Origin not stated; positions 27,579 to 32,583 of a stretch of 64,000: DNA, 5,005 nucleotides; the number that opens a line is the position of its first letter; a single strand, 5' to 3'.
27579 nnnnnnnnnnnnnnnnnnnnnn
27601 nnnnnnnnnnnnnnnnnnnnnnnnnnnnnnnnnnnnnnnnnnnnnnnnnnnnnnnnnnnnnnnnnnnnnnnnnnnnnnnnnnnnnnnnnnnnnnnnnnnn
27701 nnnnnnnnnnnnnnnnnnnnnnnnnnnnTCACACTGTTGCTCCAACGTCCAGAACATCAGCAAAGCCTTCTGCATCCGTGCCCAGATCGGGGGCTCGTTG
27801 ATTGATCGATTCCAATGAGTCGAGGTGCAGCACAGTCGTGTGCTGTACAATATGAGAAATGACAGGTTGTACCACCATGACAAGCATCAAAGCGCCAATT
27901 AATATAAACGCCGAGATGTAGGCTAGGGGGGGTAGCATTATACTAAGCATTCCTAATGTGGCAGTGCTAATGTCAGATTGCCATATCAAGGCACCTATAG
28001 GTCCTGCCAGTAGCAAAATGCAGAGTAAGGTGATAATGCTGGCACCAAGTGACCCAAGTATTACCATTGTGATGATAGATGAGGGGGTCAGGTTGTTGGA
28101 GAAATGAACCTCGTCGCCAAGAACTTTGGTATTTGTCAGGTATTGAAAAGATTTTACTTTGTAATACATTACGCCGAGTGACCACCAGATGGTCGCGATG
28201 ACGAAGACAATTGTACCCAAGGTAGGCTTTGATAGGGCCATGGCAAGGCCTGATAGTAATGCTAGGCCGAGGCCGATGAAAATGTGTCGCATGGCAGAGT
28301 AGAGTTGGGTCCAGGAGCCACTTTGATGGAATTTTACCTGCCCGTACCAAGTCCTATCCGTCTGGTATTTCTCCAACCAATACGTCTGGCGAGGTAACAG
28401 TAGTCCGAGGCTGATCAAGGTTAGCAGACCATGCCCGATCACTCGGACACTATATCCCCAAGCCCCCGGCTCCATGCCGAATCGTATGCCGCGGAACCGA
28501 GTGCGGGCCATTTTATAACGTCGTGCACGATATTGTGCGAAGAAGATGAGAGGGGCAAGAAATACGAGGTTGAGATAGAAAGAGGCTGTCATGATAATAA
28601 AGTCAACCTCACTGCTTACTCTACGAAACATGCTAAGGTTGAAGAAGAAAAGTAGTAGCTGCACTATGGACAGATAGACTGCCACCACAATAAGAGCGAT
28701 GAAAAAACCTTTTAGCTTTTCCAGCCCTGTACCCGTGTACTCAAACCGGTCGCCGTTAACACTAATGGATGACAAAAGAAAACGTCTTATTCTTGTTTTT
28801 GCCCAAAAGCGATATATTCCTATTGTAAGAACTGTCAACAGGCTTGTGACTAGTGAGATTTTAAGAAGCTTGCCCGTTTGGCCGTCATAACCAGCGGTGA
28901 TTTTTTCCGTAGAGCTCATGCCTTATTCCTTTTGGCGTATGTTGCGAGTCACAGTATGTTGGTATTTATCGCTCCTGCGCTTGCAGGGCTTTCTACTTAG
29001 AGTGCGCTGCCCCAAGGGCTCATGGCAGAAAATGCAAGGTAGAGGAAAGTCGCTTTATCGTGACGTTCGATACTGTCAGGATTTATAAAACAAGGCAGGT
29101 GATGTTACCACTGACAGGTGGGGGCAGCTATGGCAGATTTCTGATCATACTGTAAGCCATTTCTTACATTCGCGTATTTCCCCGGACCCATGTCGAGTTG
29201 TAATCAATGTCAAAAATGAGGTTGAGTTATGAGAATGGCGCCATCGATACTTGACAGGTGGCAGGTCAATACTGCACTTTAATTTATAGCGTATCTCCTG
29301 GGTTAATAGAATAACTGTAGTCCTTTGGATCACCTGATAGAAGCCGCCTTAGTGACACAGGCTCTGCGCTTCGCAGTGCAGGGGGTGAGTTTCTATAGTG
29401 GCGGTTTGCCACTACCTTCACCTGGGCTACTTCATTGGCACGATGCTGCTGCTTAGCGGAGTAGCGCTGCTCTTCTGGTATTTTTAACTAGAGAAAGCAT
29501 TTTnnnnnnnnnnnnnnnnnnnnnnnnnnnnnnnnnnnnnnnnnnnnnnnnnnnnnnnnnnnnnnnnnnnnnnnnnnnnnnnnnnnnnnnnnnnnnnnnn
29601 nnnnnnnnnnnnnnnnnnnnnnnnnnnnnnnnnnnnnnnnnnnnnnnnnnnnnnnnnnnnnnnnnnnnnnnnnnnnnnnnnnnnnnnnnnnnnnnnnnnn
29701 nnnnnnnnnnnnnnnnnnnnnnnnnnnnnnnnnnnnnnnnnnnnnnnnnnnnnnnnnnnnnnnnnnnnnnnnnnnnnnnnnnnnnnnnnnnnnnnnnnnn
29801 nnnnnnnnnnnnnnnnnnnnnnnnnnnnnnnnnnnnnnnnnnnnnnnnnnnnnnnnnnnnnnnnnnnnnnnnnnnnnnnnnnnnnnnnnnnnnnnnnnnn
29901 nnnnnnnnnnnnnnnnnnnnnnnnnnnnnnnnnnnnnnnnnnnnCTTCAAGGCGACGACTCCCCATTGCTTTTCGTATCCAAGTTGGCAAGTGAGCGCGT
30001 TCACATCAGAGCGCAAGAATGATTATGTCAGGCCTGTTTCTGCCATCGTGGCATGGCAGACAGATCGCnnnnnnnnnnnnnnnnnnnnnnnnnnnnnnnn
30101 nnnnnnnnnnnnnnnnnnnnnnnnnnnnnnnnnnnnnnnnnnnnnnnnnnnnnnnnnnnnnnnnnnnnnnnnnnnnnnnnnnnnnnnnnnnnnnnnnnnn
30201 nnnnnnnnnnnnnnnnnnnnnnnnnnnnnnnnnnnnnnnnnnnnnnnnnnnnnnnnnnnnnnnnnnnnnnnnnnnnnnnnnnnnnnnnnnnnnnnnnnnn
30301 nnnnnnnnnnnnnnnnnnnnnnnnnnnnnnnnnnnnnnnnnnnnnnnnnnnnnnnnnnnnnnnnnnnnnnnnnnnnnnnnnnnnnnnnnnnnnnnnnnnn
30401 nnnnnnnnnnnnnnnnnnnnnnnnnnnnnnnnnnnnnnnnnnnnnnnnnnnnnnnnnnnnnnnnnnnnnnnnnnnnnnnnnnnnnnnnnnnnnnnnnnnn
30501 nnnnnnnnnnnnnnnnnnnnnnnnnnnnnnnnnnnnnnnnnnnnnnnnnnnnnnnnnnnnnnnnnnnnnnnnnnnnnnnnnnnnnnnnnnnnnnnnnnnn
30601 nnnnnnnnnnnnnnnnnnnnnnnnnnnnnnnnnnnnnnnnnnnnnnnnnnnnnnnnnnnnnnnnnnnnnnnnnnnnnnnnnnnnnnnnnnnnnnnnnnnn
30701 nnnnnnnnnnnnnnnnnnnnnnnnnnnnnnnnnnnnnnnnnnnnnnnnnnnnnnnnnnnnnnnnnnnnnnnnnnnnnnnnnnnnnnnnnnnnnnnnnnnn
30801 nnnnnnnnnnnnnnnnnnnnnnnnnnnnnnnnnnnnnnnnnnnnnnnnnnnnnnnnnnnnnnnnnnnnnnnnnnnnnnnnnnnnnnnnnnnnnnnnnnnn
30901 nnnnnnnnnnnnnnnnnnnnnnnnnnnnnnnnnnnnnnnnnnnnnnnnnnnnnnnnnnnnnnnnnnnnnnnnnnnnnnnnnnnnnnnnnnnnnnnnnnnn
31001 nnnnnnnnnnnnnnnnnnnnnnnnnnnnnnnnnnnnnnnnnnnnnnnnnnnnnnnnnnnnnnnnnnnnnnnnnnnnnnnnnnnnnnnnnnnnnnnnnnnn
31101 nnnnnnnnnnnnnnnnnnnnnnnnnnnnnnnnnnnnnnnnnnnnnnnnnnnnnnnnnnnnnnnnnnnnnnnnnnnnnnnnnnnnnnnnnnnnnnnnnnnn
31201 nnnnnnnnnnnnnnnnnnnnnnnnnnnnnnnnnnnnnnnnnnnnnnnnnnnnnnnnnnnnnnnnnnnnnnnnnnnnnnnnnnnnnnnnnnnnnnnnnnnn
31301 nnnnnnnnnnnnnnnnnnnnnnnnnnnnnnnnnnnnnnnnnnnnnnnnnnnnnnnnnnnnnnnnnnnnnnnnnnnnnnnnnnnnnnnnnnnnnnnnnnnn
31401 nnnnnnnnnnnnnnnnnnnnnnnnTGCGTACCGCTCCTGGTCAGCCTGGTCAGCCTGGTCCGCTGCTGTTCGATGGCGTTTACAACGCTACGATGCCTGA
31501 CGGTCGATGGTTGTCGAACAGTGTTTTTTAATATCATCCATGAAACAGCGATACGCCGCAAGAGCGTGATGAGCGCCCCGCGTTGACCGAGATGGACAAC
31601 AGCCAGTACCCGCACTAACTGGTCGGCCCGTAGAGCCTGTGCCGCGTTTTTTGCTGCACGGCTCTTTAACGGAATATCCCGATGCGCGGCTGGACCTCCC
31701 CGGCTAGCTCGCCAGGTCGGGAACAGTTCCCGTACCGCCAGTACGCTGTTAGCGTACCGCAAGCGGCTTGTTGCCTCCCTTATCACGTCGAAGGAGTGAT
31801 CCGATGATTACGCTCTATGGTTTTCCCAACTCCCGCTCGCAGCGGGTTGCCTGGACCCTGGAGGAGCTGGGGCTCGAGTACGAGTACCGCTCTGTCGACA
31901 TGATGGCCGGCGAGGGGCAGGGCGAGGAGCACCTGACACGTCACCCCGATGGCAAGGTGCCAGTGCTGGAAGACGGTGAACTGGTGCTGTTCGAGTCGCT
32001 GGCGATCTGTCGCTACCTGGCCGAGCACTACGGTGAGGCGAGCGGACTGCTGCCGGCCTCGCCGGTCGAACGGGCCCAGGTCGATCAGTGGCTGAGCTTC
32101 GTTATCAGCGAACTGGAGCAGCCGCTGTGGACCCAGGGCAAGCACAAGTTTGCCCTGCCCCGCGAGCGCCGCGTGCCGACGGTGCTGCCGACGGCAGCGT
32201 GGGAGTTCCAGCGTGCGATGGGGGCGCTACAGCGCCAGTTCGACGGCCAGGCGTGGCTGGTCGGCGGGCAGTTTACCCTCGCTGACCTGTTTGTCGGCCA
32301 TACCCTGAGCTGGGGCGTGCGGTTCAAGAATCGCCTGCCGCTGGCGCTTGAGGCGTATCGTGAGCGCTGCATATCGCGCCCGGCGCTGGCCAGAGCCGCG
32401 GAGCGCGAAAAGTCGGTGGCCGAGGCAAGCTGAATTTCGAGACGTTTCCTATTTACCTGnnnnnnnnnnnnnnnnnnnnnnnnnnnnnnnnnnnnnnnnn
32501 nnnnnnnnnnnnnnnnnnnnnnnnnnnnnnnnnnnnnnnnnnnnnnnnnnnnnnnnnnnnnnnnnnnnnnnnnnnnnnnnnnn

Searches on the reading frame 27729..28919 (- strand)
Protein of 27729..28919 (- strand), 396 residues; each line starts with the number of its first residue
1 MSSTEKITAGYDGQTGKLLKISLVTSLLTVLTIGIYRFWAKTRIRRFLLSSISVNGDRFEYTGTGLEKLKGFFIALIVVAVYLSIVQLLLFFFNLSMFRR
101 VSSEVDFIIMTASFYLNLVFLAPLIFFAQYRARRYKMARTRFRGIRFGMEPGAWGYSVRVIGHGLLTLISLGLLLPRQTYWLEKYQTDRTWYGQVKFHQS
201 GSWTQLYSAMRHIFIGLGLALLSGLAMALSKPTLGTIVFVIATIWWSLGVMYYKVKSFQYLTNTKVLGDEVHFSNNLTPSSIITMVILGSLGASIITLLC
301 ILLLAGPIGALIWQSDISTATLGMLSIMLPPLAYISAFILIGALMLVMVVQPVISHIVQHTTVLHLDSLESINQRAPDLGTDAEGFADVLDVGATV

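Call 8: search_protein_families(library=pfam, proteins=[window:27729-28919:-], max_evalue=0.01)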
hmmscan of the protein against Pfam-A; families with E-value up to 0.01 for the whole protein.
window:27729-28919:- (396 aa): 1 family
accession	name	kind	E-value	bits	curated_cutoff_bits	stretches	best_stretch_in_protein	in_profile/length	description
PF05987.18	DUF898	-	1.8e-48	165.8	28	1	11-298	6-288/336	Bacterial protein of unknown function (DUF898)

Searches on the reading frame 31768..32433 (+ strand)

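Call 8: search_protein_families(library=pfam, proteins=[window:31768-32433:+], max_evalue=0.01)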
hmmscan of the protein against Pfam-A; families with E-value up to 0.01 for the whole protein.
window:31768-32433:+ (221 aa): 6 families
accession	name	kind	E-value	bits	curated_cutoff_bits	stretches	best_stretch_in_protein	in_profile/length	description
PF02798.26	GST_N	-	3.3e-21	75.8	20.9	1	14-86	3-76/76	Glutathione S-transferase, N-terminal domain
PF13417.12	GST_N_3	-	1.1e-16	61.4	22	1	16-90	1-73/75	Glutathione S-transferase, N-terminal domain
PF13409.12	GST_N_2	-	4.7e-15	56.4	25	1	24-86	5-69/70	Glutathione S-transferase, N-terminal domain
PF00043.30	GST_C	-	1.8e-05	25.3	20.7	1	146-205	30-93/93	Glutathione S-transferase, C-terminal domain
PF13410.11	GST_C_2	-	2.8e-05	24.6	24.9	1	147-182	11-46/69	Glutathione S-transferase, C-terminal domain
PF14497.11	GST_C_3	-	0.0044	17.6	21.6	1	148-202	32-92/104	Glutathione S-transferase, C-terminal domain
